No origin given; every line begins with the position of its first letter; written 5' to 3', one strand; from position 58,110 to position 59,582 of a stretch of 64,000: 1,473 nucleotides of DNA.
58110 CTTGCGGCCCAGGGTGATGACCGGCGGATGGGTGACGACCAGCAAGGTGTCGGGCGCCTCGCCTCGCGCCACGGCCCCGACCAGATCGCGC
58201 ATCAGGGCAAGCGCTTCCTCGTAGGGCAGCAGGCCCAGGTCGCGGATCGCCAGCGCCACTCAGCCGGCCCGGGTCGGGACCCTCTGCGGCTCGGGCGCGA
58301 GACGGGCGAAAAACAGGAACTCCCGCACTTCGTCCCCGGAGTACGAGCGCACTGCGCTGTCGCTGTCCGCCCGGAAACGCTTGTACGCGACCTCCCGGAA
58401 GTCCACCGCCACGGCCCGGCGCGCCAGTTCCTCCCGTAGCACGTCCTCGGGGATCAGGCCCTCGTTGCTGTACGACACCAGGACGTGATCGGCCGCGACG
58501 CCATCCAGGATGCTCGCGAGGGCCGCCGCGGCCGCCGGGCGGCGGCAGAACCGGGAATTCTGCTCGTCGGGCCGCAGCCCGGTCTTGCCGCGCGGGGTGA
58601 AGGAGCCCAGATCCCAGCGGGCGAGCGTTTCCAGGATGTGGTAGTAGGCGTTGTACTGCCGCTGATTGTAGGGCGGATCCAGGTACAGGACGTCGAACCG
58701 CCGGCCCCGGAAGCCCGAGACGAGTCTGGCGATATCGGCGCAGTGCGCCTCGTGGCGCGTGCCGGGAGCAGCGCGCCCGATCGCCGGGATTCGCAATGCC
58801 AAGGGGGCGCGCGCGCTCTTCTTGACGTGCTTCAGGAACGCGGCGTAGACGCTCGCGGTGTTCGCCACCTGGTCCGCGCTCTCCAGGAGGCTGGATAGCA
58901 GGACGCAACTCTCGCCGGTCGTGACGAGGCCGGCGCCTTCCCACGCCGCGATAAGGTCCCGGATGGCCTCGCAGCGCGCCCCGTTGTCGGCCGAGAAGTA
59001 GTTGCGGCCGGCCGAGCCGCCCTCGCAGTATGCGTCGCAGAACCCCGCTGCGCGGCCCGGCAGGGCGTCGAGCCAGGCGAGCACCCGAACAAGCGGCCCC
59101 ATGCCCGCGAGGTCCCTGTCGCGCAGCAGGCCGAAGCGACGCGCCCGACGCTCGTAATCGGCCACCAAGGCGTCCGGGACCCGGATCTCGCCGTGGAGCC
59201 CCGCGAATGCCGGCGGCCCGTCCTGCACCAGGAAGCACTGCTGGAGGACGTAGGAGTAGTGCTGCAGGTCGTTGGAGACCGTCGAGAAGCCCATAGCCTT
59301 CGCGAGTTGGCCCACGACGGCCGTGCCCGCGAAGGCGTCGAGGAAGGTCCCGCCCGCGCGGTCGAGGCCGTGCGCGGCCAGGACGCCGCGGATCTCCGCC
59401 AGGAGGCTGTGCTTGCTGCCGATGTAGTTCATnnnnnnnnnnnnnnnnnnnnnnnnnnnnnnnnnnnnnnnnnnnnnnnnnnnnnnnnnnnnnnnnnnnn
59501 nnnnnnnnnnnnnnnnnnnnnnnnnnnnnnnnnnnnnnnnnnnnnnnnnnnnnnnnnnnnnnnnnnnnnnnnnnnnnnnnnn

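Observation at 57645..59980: Operon encoding a ribbon-helix-helix/J-domain fusion protein translationally coupled to a Dam-like MTase and lipB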

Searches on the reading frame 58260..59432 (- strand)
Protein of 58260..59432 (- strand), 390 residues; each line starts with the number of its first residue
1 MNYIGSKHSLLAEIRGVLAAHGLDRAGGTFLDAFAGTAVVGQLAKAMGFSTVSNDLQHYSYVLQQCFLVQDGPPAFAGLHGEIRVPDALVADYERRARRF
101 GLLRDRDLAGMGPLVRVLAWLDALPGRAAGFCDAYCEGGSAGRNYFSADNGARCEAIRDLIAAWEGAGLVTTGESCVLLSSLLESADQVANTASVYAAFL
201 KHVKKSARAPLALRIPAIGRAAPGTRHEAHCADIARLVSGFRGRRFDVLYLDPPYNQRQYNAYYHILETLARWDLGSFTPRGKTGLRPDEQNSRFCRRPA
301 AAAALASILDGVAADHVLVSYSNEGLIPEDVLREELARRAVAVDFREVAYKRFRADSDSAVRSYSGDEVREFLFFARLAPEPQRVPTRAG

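Call 3: search_protein_families(library=pfam, proteins=[window:58260-59432:-], max_evalue=0.1)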
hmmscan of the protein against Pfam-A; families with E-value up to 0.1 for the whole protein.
window:58260-59432:- (390 aa): 2 families
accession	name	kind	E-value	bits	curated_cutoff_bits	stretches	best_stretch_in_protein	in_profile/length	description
PF02086.21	MethyltransfD12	-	2.4e-23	83.6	22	1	3-296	1-222/253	D12 class N6 adenine-specific DNA methyltransferase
PF03602.21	Cons_hypoth95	-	0.0002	21.5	24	1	242-269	110-138/182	Conserved hypothetical protein 95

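Call 4: search_protein_families(library=ncbifam, proteins=[window:58260-59432:-], max_evalue=0.1)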
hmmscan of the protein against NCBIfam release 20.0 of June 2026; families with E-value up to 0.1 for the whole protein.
window:58260-59432:- (390 aa): 2 families
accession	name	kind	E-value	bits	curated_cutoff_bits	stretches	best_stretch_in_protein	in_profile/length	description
TIGR00095.1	TIGR00095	equivalog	0.0002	21.1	117.5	1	243-271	122-150/194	16S rRNA (guanine(966)-N(2))-methyltransferase RsmD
TIGR00571.1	dam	subfamily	0.019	14.6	114.85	0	246-262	174-190/267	Dam family site-specific DNA-(adenine-N6)-methyltransferase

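Call 15: find_homologous_proteins(query=window:58260-59432:-, max_evalue=1e-10)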
Query window:58260-59432:- (390 aa): 3760 proteins with E <= 1e-10 among 8000 candidates; the best 120 are listed.
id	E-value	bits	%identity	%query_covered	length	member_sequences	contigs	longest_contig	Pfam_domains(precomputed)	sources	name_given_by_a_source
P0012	2.1e-257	872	100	100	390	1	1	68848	PF02086.22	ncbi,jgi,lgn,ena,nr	ncbi:MAG: DNA adenine methylase [Candidatus Sericytochromatia bacterium]|nr:DNA adenine methylase [C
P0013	3.0e-185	634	75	99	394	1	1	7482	PF03602.22,PF02086.22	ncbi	-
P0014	3.5e-158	545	66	97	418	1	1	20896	PF02086.22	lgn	-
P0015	2.3e-157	542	67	97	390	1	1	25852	PF02086.22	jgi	jgi:adenine-specific DNA-methyltransferase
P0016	5.9e-157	541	68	97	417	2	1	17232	PF02086.22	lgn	-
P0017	3.6e-154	532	66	97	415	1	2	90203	PF02086.22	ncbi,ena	-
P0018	3.9e-133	463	60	98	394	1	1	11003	PF02086.22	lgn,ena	-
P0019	2.6e-121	424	56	97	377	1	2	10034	PF02086.22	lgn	-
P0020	7.4e-120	419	56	97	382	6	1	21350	PF02086.22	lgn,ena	-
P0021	2.8e-118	414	56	98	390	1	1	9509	PF02086.22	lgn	-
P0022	1.2e-117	412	56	97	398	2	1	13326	PF02086.22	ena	-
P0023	1.6e-115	405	54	98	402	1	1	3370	PF02086.22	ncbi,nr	ncbi:MAG: DNA adenine methylase [Cyanobacteria bacterium REEB65]|nr:DNA adenine methylase [Cyanobact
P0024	4.8e-115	403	54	99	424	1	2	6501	PF02086.22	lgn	-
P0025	8.8e-115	402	53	98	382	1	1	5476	PF02086.22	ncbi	-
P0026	2.5e-114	401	54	97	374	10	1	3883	PF02086.22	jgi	jgi:adenine-specific DNA-methyltransferase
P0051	2.0e-98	348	48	97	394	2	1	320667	PF02086.22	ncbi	-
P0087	8.5e-86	307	44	97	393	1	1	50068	PF02086.22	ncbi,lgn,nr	ncbi:MAG: DNA adenine methylase [Candidatus Sericytochromatia bacterium]|nr:DNA adenine methylase [C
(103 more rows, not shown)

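Call 16: find_encoding_contigs(protein=P0017, flank=6000, max_places=2)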
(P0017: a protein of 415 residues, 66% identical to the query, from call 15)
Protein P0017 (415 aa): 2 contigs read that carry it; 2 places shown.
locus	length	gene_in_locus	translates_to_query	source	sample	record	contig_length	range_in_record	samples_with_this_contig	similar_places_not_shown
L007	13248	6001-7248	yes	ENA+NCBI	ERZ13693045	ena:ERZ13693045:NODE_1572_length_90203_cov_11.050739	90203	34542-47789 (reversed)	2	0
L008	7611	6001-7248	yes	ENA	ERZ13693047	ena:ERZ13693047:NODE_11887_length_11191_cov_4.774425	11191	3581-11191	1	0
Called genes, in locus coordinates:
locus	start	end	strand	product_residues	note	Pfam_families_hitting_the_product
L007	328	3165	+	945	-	PF00550:PP-binding (weak), PF00501:AMP-binding, PF01553:Acyltransferase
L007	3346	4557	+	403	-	PF04972:BON (weak), PF10604:Polyketide_cyc2, PF03364:Polyketide_cyc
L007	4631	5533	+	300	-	PF04972:BON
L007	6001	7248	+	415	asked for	PF02086:MethyltransfD12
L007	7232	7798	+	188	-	PF21948:LplA-B_cat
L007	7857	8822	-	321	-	-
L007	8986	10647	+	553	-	PF01565:FAD_binding_4, PF02913:FAD-oxidase_C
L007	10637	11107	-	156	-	-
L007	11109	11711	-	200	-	-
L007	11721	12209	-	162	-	-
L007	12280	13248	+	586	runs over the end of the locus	PF00890:FAD_binding_2 (weak), PF01266:DAO, PF13450:NAD_binding_8 (weak), PF16901:DAO_C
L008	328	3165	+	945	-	PF00550:PP-binding (weak), PF00501:AMP-binding, PF01553:Acyltransferase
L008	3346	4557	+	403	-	PF04972:BON (weak), PF10604:Polyketide_cyc2, PF03364:Polyketide_cyc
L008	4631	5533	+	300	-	PF04972:BON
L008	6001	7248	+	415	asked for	PF02086:MethyltransfD12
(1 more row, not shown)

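Call 17: find_encoding_contigs(protein=P0020, flank=6000, max_places=2)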
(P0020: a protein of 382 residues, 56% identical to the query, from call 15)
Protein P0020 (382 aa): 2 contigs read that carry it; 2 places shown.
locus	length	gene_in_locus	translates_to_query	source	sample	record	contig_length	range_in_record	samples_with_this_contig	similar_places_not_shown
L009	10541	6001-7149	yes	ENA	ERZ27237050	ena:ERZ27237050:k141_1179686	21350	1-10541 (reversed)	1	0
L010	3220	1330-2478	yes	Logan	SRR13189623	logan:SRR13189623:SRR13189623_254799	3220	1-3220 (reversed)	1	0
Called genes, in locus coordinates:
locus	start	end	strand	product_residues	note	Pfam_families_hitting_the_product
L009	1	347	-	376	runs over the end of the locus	PF00285:Citrate_synt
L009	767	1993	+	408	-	PF00579:tRNA-synt_1b, PF22421:SYY_C-terminal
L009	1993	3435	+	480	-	PF12282:GAF_PdtaS, PF07536:HWE_HK, PF07568:HisKA_2, PF13581:HATPase_c_2, PF02518:HATPase_c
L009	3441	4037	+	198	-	PF00072:Response_reg, PF03861:ANTAR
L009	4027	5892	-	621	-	PF02384:N6_Mtase, PF13649:Methyltransf_25 (faint), PF07669:Eco57I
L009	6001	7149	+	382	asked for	PF02086:MethyltransfD12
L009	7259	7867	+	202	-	PF21948:LplA-B_cat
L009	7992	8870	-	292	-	-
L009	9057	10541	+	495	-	?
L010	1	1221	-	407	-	?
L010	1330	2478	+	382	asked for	PF02086:MethyltransfD12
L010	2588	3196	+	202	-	PF21948:LplA-B_cat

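Call 18: find_encoding_contigs(protein=P0051, flank=6000, max_places=2)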
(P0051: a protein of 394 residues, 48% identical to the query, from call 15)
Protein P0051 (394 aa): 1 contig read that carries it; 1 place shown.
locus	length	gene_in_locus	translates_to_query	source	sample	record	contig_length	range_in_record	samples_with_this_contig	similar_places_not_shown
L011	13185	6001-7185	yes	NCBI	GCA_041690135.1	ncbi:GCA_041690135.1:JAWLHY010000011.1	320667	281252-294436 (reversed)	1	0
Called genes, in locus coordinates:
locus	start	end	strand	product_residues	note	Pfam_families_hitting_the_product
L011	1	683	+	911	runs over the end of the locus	PF25788:Ig_Rha78A_N, PF08531:Bac_rhamnosid_N, PF05592:Bac_rhamnosid, PF17389:Bac_rhamnosid6H, PF22422:MGH1-like_GH (weak), PF17390:Bac_rhamnosid_C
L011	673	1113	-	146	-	PF00578:AhpC-TSA, PF08534:Redoxin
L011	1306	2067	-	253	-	PF07963:N_methyl, PF07596:SBP_bac_10 (weak)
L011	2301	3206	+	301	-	PF00248:Aldo_ket_red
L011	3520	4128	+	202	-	PF04542:Sigma70_r2, PF08281:Sigma70_r4_2, PF04545:Sigma70_r4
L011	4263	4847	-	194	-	-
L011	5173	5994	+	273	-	PF05315:ICEA (weak)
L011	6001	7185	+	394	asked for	PF02086:MethyltransfD12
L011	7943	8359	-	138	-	PF01740:STAS, PF13466:STAS_2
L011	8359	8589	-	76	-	-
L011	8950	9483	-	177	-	PF14317:YcxB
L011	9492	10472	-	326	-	-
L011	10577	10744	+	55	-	-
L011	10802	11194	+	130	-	PF07883:Cupin_2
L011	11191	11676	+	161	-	PF01814:Hemerythrin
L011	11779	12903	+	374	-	-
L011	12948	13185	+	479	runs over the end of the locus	PF13490:zf-HC2 (weak)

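Call 19: find_encoding_contigs(protein=P0087, flank=6000, max_places=2)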
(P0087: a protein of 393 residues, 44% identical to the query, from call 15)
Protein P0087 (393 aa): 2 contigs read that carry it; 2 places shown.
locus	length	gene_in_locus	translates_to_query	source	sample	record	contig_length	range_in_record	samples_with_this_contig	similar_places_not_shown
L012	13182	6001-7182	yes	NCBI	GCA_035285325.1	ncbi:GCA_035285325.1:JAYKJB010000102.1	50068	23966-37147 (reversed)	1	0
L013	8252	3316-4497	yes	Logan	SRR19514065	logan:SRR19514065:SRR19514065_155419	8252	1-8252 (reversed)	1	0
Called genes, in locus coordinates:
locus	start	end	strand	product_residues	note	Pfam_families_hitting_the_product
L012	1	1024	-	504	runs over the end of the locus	PF02120:Flg_hook (weak)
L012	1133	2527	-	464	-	PF00460:Flg_bb_rod, PF22692:LlgE_F_G_D1, PF07559:FlgE_D2, PF06429:Flg_bbr_C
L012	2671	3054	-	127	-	PF12611:Flagellar_put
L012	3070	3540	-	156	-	PF03963:FlgD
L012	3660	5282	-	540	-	PF02120:Flg_hook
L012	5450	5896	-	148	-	PF02050:FliJ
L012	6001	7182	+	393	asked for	PF02086:MethyltransfD12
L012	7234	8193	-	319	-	PF13480:Acetyltransf_6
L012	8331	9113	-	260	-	-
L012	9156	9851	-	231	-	PF00027:cNMP_binding, PF13545:HTH_Crp_2, PF00325:Crp (weak)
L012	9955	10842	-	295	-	PF00226:DnaJ, PF01556:DnaJ_C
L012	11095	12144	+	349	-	PF10459:Peptidase_S46 (faint), PF00089:Trypsin, PF13365:Trypsin_2, PF00595:PDZ, PF13180:PDZ_2, PF17820:PDZ_6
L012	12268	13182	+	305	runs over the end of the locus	PF00483:NTP_transferase, PF12804:NTP_transf_3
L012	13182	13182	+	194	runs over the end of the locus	PF00908:dTDP_sugar_isom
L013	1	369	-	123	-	?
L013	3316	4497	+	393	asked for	PF02086:MethyltransfD12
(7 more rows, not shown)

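Call 33: search_protein_families(library=pfam, proteins=[L011:5173-5994:+, L007:4631-5533:+, L009:4027-5892:-], max_evalue=0.1)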
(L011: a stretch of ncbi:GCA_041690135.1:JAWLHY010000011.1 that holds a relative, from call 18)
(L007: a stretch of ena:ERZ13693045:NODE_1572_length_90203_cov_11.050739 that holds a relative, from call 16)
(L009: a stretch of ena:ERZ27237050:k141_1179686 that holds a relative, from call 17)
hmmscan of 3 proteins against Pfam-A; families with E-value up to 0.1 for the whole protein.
L011:5173-5994:+ (273 aa): 2 families
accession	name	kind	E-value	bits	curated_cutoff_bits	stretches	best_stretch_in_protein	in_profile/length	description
PF05315.17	ICEA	-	5.8e-07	29.7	24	1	90-206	83-198/218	ICEA Protein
PF01844.29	HNH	-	0.0056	17.2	21.4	1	104-152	1-44/47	HNH endonuclease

L007:4631-5533:+ (300 aa): 1 family
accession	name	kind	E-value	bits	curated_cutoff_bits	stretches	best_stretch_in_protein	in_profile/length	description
PF04972.22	BON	-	2.6e-27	95.3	27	4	175-221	21-67/69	BON domain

L009:4027-5892:- (621 aa): 10 families
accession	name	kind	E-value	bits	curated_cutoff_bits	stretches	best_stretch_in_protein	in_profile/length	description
PF02384.22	N6_Mtase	-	6.4e-13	49.1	20.4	1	9-206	14-225/311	N-6 DNA Methylase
PF07669.17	Eco57I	-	6.6e-12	46.3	25.3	1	113-187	70-155/171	Eco57I restriction-modification methylase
PF13649.12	Methyltransf_25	-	1.2e-05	26.3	27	1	52-122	1-69/97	Methyltransferase domain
PF05175.20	MTS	-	0.00018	21.6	23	1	51-168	34-140/170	Methyltransferase small domain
PF13847.12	Methyltransf_31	-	0.00029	21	27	1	49-124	4-81/145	Methyltransferase domain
PF08241.18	Methyltransf_11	-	0.0011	20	21.2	1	66-122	10-65/95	Methyltransferase domain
PF01170.24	UPF0020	-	0.0033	17.6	22.3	1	28-131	10-135/197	RMKL-like, methyltransferase domain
PF08242.18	Methyltransf_12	-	0.0055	17.9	30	1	56-122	4-70/98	Methyltransferase domain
PF17918.6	TetR_C_15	-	0.027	15.6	26.8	1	546-605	5-64/108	Tetracyclin repressor-like, C-terminal domain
PF20473.4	MmeI_Mtase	-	0.086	12.4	27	0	49-72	20-43/259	MmeI, DNA-methyltransferase domain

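Call 42: search_protein_families(library=padloc, proteins=[window:58260-59432:-], max_evalue=0.01)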
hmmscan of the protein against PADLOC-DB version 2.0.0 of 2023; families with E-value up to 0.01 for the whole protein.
window:58260-59432:- (390 aa): 11 families
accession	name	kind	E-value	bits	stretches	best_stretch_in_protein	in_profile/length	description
PDLC03257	MTase_II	-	7.7e-71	237.1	1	1-375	13-338/343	Type II methyltransferase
PDLC03287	MTase_II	-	1.2e-54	184.2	2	140-376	109-336/646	Type II methyltransferase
PDLC03298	MTase_II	-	7.9e-50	167.9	2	116-353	83-305/362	Type II methyltransferase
PDLC03345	MTase_II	-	4.4e-42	142.2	2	142-363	145-383/581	Type II methyltransferase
PDLC03720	oMTase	-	7.5e-33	112.5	1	141-376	106-322/326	orphan methyltransferase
PDLC03373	MTase_II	-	4.4e-23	80.2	1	142-323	109-280/339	Type II methyltransferase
PDLC03292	MTase_II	-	1.2e-18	64.7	1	144-323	179-350/722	Type II methyltransferase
PDLC03342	MTase_II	-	2.3e-13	48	2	2-71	26-91/383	Type II methyltransferase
PDLC03372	MTase_II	-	2e-12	45.5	1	144-323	35-200/259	Type II methyltransferase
PDLC03261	MTase_II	-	5.5e-10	36.2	2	246-375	509-641/643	Type II methyltransferase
PDLC03385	MTase_II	-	0.0011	16.3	0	224-268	199-242/336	Type II methyltransferase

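Call 43: search_solved_structures(query=window:58260-59432:-, max_evalue=0.01)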
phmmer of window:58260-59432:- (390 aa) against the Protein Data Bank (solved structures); distinct sequences matched with E-value up to 0.01: 0.

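Call 55: find_encoding_contigs(protein=P0015, flank=5000, max_places=2)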
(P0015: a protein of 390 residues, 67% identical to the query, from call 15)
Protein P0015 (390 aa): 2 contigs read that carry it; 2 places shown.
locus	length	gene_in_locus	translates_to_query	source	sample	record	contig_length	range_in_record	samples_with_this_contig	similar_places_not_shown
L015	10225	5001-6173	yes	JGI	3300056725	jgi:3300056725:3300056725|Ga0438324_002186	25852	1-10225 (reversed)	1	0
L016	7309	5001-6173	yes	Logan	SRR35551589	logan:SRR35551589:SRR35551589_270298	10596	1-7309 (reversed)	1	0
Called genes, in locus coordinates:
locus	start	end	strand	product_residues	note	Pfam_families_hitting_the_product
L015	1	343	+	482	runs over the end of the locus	PF12282:GAF_PdtaS, PF07536:HWE_HK, PF07568:HisKA_2, PF13581:HATPase_c_2 (weak), PF02518:HATPase_c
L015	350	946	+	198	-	PF00072:Response_reg, PF03861:ANTAR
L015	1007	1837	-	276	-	PF10974:DUF2804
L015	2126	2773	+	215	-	-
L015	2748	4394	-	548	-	PF02384:N6_Mtase, PF05175:MTS, PF08241:Methyltransf_11 (faint), PF08242:Methyltransf_12 (weak), PF13649:Methyltransf_25 (weak), PF13847:Methyltransf_31 (weak), PF07669:Eco57I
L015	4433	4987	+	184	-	PF00226:DnaJ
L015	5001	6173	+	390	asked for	PF02086:MethyltransfD12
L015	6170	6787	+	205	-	PF21948:LplA-B_cat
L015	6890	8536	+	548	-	PF01565:FAD_binding_4, PF02913:FAD-oxidase_C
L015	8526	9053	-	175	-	-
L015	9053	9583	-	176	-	-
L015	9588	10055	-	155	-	-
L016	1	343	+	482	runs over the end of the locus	PF12282:GAF_PdtaS, PF07536:HWE_HK, PF07568:HisKA_2, PF13581:HATPase_c_2 (weak), PF02518:HATPase_c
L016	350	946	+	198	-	PF00072:Response_reg, PF03861:ANTAR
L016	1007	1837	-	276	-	PF10974:DUF2804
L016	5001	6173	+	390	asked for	PF02086:MethyltransfD12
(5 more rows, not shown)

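Call 56: find_encoding_contigs(protein=P0018, flank=5000, max_places=2)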
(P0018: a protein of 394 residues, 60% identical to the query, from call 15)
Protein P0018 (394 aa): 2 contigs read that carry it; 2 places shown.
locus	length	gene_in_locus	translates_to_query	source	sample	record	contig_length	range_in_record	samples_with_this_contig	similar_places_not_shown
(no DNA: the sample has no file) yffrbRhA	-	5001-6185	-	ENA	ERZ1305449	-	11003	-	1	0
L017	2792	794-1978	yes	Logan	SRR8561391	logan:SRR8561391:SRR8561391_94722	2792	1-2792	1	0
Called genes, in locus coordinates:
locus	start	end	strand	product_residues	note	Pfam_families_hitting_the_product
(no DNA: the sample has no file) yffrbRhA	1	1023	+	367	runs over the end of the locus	PF01541:GIY-YIG, PF27096:UvrC_M, PF02151:UVR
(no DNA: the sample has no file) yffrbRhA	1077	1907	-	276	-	PF10974:DUF2804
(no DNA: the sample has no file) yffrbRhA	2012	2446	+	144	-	-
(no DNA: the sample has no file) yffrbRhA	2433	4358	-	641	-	PF02384:N6_Mtase, PF01170:UPF0020 (faint), PF07669:Eco57I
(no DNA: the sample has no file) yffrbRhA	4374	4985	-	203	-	-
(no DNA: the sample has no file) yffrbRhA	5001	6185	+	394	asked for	PF02086:MethyltransfD12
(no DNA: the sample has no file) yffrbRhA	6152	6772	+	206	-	PF21948:LplA-B_cat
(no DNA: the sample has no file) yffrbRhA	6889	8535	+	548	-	PF01565:FAD_binding_4, PF02913:FAD-oxidase_C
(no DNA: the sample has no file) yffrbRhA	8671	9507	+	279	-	?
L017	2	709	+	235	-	?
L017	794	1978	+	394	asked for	PF02086:MethyltransfD12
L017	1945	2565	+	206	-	PF21948:LplA-B_cat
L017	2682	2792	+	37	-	?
